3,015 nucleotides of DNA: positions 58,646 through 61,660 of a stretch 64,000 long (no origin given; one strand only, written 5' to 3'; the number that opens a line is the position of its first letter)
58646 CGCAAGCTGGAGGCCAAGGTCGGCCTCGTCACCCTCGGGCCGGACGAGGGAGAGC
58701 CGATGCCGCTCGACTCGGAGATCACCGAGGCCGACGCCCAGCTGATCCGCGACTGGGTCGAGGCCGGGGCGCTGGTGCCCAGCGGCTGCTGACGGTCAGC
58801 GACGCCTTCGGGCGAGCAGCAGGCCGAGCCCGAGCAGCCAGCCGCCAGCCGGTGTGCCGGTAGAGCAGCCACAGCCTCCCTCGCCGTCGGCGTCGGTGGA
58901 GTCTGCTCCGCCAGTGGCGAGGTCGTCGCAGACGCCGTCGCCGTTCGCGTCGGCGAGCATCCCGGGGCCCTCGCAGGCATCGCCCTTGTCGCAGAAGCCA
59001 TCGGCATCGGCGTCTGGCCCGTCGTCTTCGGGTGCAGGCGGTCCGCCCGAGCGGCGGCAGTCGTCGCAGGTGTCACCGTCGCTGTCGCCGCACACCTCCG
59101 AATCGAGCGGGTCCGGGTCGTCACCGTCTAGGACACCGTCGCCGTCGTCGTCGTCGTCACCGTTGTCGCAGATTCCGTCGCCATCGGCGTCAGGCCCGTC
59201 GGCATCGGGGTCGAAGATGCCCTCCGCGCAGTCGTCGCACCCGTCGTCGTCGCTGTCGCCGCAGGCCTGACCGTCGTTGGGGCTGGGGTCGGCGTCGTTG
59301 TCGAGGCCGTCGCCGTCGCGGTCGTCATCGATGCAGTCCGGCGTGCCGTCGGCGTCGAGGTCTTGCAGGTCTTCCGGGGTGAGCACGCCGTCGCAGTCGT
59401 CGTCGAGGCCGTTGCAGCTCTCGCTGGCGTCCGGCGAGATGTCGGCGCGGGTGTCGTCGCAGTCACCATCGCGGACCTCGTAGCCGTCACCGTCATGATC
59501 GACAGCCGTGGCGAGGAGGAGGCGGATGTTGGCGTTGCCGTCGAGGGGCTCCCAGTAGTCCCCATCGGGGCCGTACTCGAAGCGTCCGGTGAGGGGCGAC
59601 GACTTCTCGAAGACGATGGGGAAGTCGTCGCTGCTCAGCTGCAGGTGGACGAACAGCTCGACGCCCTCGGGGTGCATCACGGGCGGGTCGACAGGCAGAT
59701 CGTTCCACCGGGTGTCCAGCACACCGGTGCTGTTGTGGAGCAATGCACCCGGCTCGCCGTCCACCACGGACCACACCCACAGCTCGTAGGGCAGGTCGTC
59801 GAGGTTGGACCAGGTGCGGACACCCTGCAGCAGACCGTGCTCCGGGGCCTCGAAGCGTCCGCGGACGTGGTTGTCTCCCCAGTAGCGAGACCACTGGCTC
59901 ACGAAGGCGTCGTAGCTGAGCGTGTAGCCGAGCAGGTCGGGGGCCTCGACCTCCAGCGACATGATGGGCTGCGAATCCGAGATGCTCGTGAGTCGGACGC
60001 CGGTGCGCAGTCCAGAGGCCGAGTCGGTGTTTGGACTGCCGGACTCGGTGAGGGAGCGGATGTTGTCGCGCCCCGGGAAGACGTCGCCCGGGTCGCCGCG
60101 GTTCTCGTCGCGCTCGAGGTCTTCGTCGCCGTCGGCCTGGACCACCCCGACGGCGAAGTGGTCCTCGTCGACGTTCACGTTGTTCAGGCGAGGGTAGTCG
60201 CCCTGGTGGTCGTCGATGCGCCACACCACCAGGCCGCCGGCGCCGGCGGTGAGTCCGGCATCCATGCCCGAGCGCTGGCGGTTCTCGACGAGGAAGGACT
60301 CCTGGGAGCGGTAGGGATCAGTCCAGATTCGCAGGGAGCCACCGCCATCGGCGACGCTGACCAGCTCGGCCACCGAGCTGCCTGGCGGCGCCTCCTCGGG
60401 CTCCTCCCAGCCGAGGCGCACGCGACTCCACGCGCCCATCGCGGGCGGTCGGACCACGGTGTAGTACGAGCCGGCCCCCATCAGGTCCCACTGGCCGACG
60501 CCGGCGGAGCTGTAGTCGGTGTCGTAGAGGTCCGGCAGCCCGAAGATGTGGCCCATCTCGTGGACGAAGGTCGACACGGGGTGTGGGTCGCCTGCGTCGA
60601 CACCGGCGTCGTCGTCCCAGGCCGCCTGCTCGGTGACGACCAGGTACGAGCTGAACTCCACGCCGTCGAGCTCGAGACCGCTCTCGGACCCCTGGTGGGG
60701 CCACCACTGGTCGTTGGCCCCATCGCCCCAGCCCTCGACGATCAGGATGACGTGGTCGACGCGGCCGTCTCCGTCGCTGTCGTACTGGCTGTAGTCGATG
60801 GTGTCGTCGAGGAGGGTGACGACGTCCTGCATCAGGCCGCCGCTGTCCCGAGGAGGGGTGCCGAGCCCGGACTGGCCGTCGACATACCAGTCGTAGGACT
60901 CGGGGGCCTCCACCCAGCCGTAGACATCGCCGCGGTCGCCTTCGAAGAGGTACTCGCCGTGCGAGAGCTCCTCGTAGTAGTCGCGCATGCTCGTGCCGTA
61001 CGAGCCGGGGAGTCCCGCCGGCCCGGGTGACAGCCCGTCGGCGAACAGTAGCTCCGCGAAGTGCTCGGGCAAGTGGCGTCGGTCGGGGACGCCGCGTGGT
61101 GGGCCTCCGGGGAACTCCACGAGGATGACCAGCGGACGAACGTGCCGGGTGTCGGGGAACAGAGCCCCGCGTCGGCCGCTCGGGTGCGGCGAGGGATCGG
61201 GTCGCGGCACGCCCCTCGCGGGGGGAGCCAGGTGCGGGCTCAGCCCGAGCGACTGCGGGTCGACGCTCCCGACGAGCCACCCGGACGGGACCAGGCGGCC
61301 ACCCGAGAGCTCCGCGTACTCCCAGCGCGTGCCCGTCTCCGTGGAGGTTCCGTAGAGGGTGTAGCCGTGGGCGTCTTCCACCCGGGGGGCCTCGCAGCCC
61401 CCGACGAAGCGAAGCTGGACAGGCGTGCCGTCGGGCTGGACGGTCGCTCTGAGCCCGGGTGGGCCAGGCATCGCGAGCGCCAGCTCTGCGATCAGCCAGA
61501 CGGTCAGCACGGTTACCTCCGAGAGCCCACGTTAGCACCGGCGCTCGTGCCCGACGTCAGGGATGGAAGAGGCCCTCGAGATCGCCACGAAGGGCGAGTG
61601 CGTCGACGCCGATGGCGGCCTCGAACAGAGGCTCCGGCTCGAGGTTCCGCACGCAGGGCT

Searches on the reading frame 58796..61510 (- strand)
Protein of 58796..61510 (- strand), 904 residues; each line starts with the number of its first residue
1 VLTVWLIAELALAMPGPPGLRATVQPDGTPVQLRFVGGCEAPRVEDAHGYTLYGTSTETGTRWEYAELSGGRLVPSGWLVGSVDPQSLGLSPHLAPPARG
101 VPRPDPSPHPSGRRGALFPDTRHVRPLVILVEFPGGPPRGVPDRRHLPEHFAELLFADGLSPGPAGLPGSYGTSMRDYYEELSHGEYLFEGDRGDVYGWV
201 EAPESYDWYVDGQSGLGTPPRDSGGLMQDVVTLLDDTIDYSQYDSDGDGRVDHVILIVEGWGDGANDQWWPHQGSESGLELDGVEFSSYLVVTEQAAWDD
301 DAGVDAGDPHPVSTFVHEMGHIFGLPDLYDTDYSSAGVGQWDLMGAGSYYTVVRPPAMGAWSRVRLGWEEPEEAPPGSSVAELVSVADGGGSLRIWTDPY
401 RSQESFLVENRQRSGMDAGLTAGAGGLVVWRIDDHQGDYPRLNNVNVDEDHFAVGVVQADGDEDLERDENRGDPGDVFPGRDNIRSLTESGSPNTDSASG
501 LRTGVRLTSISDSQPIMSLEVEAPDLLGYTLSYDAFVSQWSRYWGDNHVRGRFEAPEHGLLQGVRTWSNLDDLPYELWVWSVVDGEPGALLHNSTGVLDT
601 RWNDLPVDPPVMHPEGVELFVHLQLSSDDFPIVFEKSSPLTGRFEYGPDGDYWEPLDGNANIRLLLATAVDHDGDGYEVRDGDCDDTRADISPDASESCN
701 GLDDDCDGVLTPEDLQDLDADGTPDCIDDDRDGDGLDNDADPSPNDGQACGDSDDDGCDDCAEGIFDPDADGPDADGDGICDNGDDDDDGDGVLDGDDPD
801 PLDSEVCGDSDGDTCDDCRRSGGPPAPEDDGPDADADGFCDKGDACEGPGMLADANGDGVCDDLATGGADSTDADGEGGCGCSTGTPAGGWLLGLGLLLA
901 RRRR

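Call 41: search_protein_families(library=pfam, proteins=[window:58796-61510:-], max_evalue=0.001)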
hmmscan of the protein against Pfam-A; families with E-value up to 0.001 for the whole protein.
window:58796-61510:- (904 aa): 1 family
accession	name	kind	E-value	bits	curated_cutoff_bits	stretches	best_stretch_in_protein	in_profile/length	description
PF05547.17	Peptidase_M6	-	4.9e-14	52.7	22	1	144-359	42-275/294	Immune inhibitor A peptidase M6, catalytic domain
